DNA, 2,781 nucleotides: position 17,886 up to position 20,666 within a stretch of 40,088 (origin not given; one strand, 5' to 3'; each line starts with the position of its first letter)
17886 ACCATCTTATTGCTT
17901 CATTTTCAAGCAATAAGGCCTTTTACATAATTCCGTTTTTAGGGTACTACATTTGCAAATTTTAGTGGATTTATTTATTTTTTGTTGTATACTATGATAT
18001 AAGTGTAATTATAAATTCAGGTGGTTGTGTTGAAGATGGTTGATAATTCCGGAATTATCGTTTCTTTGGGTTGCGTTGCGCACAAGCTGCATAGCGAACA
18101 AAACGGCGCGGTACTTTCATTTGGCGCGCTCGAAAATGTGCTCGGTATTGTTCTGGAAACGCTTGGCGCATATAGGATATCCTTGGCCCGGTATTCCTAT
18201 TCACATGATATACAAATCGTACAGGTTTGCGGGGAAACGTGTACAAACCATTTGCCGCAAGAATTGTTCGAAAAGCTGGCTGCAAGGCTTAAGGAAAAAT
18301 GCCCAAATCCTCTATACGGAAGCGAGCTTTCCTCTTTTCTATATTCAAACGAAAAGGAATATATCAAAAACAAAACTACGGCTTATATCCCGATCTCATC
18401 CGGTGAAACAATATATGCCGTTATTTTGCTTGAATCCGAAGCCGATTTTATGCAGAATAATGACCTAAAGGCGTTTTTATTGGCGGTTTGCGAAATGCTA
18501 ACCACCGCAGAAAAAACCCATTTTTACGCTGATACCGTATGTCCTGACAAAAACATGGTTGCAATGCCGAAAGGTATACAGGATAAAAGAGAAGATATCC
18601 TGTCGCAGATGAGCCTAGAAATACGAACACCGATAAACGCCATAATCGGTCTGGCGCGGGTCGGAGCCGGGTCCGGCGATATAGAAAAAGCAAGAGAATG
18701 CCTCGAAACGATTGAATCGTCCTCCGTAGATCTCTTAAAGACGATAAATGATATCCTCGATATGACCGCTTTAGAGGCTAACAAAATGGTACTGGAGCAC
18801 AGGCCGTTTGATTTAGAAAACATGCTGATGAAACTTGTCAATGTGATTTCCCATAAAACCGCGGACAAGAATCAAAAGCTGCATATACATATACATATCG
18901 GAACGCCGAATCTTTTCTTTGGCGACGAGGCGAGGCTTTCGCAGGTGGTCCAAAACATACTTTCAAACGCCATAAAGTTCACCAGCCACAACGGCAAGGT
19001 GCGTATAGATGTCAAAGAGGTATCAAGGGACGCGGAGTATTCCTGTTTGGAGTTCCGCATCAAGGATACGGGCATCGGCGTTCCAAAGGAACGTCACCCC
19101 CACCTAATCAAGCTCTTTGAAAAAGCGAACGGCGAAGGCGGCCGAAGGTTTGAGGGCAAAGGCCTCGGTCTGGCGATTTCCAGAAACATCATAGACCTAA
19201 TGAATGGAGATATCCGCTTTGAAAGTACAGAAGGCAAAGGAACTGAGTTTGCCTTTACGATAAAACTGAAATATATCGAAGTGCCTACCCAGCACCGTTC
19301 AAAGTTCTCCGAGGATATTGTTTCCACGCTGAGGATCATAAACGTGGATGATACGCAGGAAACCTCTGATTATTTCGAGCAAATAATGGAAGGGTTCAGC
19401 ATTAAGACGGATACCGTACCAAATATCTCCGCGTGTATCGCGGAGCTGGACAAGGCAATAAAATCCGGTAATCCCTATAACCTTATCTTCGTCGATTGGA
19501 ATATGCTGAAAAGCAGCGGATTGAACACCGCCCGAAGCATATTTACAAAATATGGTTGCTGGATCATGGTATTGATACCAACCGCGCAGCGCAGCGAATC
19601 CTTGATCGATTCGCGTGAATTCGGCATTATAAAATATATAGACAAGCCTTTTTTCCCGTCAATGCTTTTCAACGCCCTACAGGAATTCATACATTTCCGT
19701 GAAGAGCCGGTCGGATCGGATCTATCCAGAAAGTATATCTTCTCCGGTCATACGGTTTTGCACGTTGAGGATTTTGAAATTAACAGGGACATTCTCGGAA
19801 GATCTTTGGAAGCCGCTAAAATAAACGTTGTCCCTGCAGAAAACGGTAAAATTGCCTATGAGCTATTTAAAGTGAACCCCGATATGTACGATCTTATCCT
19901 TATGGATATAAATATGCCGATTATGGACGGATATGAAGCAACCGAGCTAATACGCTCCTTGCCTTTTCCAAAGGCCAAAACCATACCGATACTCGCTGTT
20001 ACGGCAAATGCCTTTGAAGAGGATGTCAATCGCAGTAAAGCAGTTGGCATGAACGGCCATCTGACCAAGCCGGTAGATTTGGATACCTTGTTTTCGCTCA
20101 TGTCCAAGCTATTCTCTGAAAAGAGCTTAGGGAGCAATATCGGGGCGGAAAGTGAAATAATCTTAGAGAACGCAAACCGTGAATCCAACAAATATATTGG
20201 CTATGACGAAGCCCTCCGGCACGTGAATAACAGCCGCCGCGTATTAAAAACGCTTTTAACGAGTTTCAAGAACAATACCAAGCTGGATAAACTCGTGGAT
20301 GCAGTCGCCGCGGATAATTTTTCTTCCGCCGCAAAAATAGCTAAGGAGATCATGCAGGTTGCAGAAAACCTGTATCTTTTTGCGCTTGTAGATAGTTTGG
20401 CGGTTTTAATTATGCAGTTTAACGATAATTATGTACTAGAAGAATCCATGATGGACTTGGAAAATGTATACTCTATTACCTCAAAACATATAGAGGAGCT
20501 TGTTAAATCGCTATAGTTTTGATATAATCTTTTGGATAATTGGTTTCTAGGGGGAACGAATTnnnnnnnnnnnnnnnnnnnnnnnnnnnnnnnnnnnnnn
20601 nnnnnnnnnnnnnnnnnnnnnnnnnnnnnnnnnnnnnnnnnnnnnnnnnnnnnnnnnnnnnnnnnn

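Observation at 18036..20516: Hybrid histidine-kinase paralogue that has lost BOTH phospho-accepting histidines but keeps ATP-binding boxes and receiver aspartates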

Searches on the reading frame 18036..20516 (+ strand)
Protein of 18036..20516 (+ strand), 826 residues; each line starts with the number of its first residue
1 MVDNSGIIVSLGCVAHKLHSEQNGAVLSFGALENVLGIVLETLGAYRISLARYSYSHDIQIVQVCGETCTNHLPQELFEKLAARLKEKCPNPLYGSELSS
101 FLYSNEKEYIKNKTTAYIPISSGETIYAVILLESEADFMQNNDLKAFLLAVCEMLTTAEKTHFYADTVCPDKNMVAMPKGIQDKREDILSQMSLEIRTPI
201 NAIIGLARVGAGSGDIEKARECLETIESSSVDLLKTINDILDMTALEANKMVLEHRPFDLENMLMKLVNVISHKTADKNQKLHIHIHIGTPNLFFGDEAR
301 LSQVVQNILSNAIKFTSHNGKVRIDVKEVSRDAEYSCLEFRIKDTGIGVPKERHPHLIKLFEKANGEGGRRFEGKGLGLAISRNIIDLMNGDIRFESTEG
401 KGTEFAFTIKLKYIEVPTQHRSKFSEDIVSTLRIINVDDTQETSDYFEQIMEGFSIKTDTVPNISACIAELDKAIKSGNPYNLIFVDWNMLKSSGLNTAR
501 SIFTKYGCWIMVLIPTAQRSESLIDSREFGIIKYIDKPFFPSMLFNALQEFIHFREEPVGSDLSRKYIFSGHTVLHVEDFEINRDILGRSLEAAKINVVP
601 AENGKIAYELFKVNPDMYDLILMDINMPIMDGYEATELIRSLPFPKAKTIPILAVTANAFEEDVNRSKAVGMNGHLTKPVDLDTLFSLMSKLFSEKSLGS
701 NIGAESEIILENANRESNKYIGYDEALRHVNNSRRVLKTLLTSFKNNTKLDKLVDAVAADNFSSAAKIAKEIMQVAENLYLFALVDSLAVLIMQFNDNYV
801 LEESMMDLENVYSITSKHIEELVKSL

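Call 3: search_protein_families(library=pfam, proteins=[window:18036-20516:+], max_evalue=0.1)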
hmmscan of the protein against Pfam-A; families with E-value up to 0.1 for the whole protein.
window:18036-20516:+ (826 aa): 4 families
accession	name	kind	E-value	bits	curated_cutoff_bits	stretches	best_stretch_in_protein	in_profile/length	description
PF00072.30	Response_reg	-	4.2e-33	114.3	30.2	2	574-687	1-108/111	Response regulator receiver domain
PF02518.31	HATPase_c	-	1.7e-28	99.7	26.4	1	296-412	1-110/111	Histidine kinase-, DNA gyrase B-, and HSP90-like ATPase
PF00512.31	HisKA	-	7.5e-11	42.4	26.9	1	185-248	2-65/66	His Kinase A (phospho-acceptor) domain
PF18677.6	ArnB_C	-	0.064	13.6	26.3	0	747-778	10-41/72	Archaellum regulatory network B, C-terminal domain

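Call 5: find_homologous_proteins(query=window:18036-20516:+, max_evalue=1e-30)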
Query window:18036-20516:+ (826 aa): 5687 proteins with E <= 1e-30 among 8000 candidates; the best 120 are listed.
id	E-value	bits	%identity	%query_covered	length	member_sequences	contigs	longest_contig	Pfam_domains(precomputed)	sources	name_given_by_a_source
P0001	0.0e+0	1835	100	100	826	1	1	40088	PF02518.32,PF00512.32,PF00072.31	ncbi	-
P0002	1.2e-146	508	41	75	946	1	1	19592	PF02518.32,PF00512.32,PF00072.31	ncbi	-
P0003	9.0e-145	502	39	78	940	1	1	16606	PF02518.32,PF00512.32,PF00072.31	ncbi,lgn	-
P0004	1.4e-129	452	39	77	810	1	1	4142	PF02518.32,PF00512.32,PF00072.31,PF01627.29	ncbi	-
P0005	1.1e-125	439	32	61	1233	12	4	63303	PF08447.19,PF13581.13,PF02518.32,PF24896.2,PF00512.32,PF23198.2,PF13589.13,PF00072.31,PF01627.29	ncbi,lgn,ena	-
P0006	1.2e-122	429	37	77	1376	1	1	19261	PF13426.14,PF13188.14,PF13185.13,PF01590.33,PF08448.17,PF02518.32,PF00512.32,PF00989.32,PF00072.31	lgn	-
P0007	8.7e-120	419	33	62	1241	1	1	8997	PF08447.19,PF13581.13,PF02518.32,PF24896.2,PF00512.32,PF23198.2,PF13589.13,PF00072.31,PF01627.29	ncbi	-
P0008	1.6e-117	412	33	61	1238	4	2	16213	PF08447.19,PF02518.32,PF00512.32,PF00072.31,PF01627.29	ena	-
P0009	1.6e-114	402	38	73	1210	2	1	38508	PF08447.19,PF13426.14,PF13188.14,PF08448.17,PF02518.32,PF00512.32,PF00989.32,PF00072.31,PF01627.29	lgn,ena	-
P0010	6.4e-113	397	42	62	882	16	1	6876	PF02518.32,PF00512.32,PF16927.12,PF00072.31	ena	-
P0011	2.9e-112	395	34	85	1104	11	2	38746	PF02518.32,PF00512.32,PF00072.31,PF01627.29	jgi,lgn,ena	-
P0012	4.4e-112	394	41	62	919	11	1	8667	PF00672.31,PF17201.11,PF02743.25,PF22673.3,PF02518.32,PF00512.32,PF00072.31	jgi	-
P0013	5.0e-112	394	41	61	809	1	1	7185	PF01814.29,PF02518.32,PF00512.32,PF00072.31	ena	-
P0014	5.5e-112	394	42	61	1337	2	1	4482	PF08447.19,PF13426.14,PF00497.26,PF13188.14,PF08448.17,PF02518.32,PF00512.32,PF00989.32,PF00072.31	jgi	-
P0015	9.0e-112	393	36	78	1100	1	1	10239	PF00672.31,PF02518.32,PF00512.32,PF23198.2,PF00072.31,PF01627.29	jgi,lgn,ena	-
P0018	7.5e-110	387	37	77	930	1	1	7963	PF12729.14,PF02518.32,PF00512.32,PF00072.31,PF01627.29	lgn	-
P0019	7.2e-109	383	31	61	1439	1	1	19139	PF00672.31,PF14827.13,PF02518.32,PF00512.32,PF17202.11,PF00072.31,PF01627.29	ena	-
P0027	2.7e-107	378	32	63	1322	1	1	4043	PF07495.20,PF02518.32,PF00512.32,PF23198.2,PF00072.31,PF01627.29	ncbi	ncbi:MAG: signal transduction histidine kinase, partial [Colwellia sp.]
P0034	3.3e-106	374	35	75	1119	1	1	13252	PF13426.14,PF08448.17,PF02518.32,PF00512.32,PF00072.31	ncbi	-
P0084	2.6e-100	355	31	68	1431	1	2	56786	PF00672.31,PF02518.32,PF00512.32,PF00072.31,PF01627.29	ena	-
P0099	2.8e-99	352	33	79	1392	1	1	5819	PF08447.19,PF13426.14,PF13188.14,PF08448.17,PF02518.32,PF00512.32,PF00989.32,PF00072.31,PF01627.29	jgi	jgi:PAS domain S-box-containing protein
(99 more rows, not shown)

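Call 9: find_encoding_contigs(protein=P0002, flank=8000, max_places=3)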
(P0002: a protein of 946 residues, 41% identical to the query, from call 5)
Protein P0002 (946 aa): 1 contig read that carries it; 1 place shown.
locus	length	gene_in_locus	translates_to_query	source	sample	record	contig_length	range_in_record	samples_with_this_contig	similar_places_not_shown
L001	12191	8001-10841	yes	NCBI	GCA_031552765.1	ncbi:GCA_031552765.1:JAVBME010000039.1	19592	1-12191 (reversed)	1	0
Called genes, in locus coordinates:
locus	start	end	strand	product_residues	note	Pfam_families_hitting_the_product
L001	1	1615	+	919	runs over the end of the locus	PF00989:PAS (faint), PF08448:PAS_4 (faint), PF13188:PAS_8 (faint), PF13426:PAS_9 (weak), PF00512:HisKA, PF02518:HATPase_c, PF00072:Response_reg, PF01627:Hpt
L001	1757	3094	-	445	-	-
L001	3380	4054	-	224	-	PF01914:MarC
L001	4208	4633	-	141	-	PF00375:SDF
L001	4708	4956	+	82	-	PF00126:HTH_1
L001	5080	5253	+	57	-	PF03466:LysR_substrate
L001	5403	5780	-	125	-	-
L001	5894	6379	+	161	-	-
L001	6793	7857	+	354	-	PF08240:ADH_N, PF00107:ADH_zinc_N, PF13602:ADH_zinc_N_2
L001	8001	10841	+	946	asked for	PF00512:HisKA, PF02518:HATPase_c, PF00072:Response_reg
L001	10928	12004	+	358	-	PF00072:Response_reg, PF13487:HD_5, PF01966:HD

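Call 10: find_encoding_contigs(protein=P0003, flank=8000, max_places=3)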
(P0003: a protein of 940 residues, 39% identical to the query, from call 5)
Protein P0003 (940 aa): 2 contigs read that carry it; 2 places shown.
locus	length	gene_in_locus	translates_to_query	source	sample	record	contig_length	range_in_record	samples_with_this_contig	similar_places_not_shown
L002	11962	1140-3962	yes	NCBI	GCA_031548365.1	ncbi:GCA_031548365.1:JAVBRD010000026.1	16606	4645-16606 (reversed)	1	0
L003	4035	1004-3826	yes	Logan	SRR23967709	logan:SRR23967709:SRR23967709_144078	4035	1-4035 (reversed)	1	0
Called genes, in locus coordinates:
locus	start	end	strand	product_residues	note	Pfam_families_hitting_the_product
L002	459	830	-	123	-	PF01627:Hpt (weak)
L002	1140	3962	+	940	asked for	PF00512:HisKA, PF02518:HATPase_c, PF00072:Response_reg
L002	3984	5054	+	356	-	PF00072:Response_reg, PF13487:HD_5, PF01966:HD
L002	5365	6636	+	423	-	PF01946:Thi4 (weak), PF00890:FAD_binding_2 (weak), PF01134:GIDA (weak), PF12831:FAD_oxidored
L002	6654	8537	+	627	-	PF01261:AP_endonuc_2, PF01408:GFO_IDH_MocA, PF02894:GFO_IDH_MocA_C, PF22725:GFO_IDH_MocA_C3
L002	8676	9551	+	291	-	PF07751:Abi_2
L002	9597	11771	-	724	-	PF00672:HAMP, PF00015:MCPsignal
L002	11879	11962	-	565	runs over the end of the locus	PF07719:TPR_2 (faint), PF13428:TPR_14 (faint), PF14559:TPR_19 (faint), PF23914:TPR_CcmH_CycH (faint), PF13431:TPR_17 (faint), PF00515:TPR_1 (faint)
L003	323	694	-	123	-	PF01627:Hpt (weak)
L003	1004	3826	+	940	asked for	PF00512:HisKA, PF02518:HATPase_c, PF00072:Response_reg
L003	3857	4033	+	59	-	?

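Call 11: find_encoding_contigs(protein=P0001, flank=10000, max_places=3)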
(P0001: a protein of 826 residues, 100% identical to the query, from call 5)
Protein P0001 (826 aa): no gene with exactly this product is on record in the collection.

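Call 44: predict_structure(alignment_id=A4)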
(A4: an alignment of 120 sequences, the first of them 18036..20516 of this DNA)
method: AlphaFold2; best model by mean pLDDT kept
length: 826 residues; sequences in the alignment: 120
mean_pLDDT: 78.9   pTM: 0.59
mean pLDDT of the five models: 78.9, 78.3, 76.6, 75.9, 73.9
residues with pLDDT >= 90: 426; 70-90: 154; 50-70: 88; < 50: 158
segments of 3 or more residues with pLDDT < 50: 1-8, 21-74, 106-122, 124-143, 150-178, 363-372, 558-561, 698-707
pLDDT, mean of each block of 10 residues (from residue 1): 42 57 38 43 34 31 36 52 58 52 50 43 46 43 51 46 41 44 66 76 85 89 81 80 83 94 93 91 94 96 96 95 98 97 96 79 47 69 95 96 98 77 82 96 95 94 97 97 94 83 93 85 77 93 93 72 64 97 87 93 98 98 97 98 97 92 94 94 91 70 47 74 91 89 94 96 97 95 96 95 95 95 91
secondary structure, 60 per line:
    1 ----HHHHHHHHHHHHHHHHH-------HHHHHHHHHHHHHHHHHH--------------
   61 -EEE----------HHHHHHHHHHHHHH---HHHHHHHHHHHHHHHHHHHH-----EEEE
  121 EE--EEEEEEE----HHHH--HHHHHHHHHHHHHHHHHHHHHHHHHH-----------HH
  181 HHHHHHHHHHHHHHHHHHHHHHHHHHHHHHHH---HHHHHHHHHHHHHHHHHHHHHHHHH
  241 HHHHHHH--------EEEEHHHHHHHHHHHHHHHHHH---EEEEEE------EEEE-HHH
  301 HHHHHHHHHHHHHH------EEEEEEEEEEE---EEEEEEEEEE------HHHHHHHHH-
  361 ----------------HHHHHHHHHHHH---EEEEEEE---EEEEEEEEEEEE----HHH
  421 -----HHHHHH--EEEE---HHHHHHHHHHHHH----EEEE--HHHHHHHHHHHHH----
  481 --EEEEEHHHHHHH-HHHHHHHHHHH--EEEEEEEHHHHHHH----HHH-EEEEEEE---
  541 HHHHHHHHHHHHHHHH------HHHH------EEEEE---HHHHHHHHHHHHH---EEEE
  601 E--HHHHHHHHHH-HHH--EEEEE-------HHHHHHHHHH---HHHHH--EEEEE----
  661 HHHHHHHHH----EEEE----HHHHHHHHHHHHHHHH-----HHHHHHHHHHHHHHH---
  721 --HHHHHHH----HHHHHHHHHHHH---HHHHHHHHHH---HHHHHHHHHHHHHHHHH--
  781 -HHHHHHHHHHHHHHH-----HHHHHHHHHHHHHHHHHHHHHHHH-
elements in order (helices of 4 or more, strands of 3 or more residues): H5-21 H29-46 E62-64 H75-88 H92-111 E117-122 E125-131 H136-139 H142-167 H179-212 H216-247 E256-259 H260-277 E281-286 E293-296 H298-314 E321-331 E335-344 H351-359 H377-388 E392-398 E402-413 H426-431 E434-437 H441-453 E458-461 H464-476 E483-487 H488-494 H496-506 E509-515 H516-522 E531-537 H541-556 H563-566 E573-577 H581-593 E597-601 H604-613 E620-624 H632-641 H645-649 E652-656 H661-669 E674-677 H682-697 H703-717 H723-729 H734-745 H749-758 H762-778 H782-796 H802-825

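Call 50: fold_search(model_id=the predicted structure, library=pdb)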
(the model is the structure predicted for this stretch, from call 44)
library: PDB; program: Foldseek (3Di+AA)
matches with E <= 10: 1681; with E <= 0.001: 707
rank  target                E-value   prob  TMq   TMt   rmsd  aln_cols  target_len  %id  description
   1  6qrj                  2.7e-25  1.00  0.34  0.57  13.8       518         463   24  Crystal structure of ShkA full-length in complex with AMPPNP (released 2020-01-08)
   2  6rh0_B                1.0e-17  1.00  0.24  0.78   5.0       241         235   26  Revisiting pH-gated conformational switch. Complex HK853-RR468 pH 5.5 (released 2020-02-19)
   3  4jav_B                2.8e-17  1.00  0.23  0.65   6.1       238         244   26  Structural basis of a rationally rewired protein-protein interface (HK853wt and RR468mutant V13P, L14I, I17M and N21V) (released 2013-09-04)
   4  6rh8_A                3.5e-17  1.00  0.24  0.77   4.9       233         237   27  Revisiting pH-gated conformational switch. Complex HK853 mutant H260A -RR468 mutant D53A pH 5.3 (released 2020-02-19)
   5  6rh0_A                3.7e-17  1.00  0.24  0.78   4.8       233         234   27  Revisiting pH-gated conformational switch. Complex HK853-RR468 pH 5.5 (released 2020-02-19)
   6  6rgz_A                3.9e-17  1.00  0.24  0.77   4.9       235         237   27  Revisiting pH-gated conformational switch. Complex HK853-RR468 pH 6.5 (released 2020-02-19)
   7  6rgy_B                4.6e-17  1.00  0.24  0.77   4.8       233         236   27  Revisiting pH-gated conformational switch. Complex HK853-RR468 pH 7.5 (released 2020-02-19)
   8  3dge_A                4.6e-17  1.00  0.25  0.78   5.0       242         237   26  Structure of a histidine kinase-response regulator complex reveals insights into Two-component signaling and a novel c (released 2009-07-07)
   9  7z8n_A                5.7e-17  1.00  0.23  0.58  21.3       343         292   26  GacS histidine kinase from Pseudomonas aeruginosa (released 2022-07-13)
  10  6rgy_A                8.3e-17  1.00  0.24  0.78   4.7       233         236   27  Revisiting pH-gated conformational switch. Complex HK853-RR468 pH 7.5 (released 2020-02-19)
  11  4q20_A                9.3e-17  1.00  0.24  0.78   6.8       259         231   22  Crystal structure of a C-terminal part of tyrosine kinase (DivL) from Caulobacter crescentus CB15 at 2.50 A resolution (released 2014-04-23)
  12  5uht_A                1.2e-16  1.00  0.25  0.79   4.6       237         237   27  Structure of the Thermotoga maritima HK853-BeF3-RR468 complex at pH 5.0 (released 2017-12-27)
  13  6rh7_A                1.4e-16  1.00  0.24  0.76   5.0       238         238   26  Revisiting pH-gated conformational switch. Complex HK853 mutant H260A -RR468 mutant D53A pH 7.5 (released 2020-02-19)
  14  9a5d_A                1.6e-16  1.00  0.23  0.30   7.5       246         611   23  Integrative model of WALK-YYCH by crosslinking MS and deep learning (released 2024-09-18)
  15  6rfv_A                1.7e-16  1.00  0.24  0.78   4.8       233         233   27  Revisiting pH-gated conformational switch. Complex HK853-RR468 pH 7 (released 2020-02-19)
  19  4q20_B                3.1e-16  1.00  0.24  0.80   5.1       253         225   23  Crystal structure of a C-terminal part of tyrosine kinase (DivL) from Caulobacter crescentus CB15 at 2.50 A resolution (released 2014-04-23)
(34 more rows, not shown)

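Call 70: find_encoding_contigs(protein=P0034, flank=8000, max_places=3)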
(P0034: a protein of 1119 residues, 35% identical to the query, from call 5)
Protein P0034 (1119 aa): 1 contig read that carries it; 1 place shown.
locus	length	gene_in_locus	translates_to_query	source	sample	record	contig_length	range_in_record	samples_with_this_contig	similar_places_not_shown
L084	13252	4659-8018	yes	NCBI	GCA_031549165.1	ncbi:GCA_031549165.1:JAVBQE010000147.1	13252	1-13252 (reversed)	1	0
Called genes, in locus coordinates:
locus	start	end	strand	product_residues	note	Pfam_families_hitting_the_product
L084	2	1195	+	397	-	?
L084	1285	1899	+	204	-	PF13505:OMP_b-brl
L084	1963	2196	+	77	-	-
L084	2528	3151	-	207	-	-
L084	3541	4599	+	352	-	PF00072:Response_reg, PF13487:HD_5, PF01966:HD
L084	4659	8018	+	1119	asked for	PF08448:PAS_4, PF13426:PAS_9, PF00512:HisKA, PF02518:HATPase_c, PF00072:Response_reg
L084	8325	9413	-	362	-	PF08238:Sel1 (faint)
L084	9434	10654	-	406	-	PF03315:SDH_beta, PF03313:SDH_alpha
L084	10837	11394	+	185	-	PF02659:Mntp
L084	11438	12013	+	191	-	PF02659:Mntp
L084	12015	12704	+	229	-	PF11967:RecO_N, PF02565:RecO_C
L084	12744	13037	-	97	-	-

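Call 71: find_encoding_contigs(protein=P0004, flank=8000, max_places=3)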
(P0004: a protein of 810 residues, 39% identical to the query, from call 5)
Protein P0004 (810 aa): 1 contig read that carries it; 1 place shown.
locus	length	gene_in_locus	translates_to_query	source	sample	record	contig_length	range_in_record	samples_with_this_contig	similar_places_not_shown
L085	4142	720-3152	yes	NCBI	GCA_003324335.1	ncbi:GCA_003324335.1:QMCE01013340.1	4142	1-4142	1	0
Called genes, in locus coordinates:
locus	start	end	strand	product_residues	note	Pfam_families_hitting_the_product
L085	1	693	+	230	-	?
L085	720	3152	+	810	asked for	PF00512:HisKA, PF02518:HATPase_c, PF00072:Response_reg, PF01627:Hpt (weak)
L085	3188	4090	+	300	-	PF00072:Response_reg, PF13487:HD_5, PF01966:HD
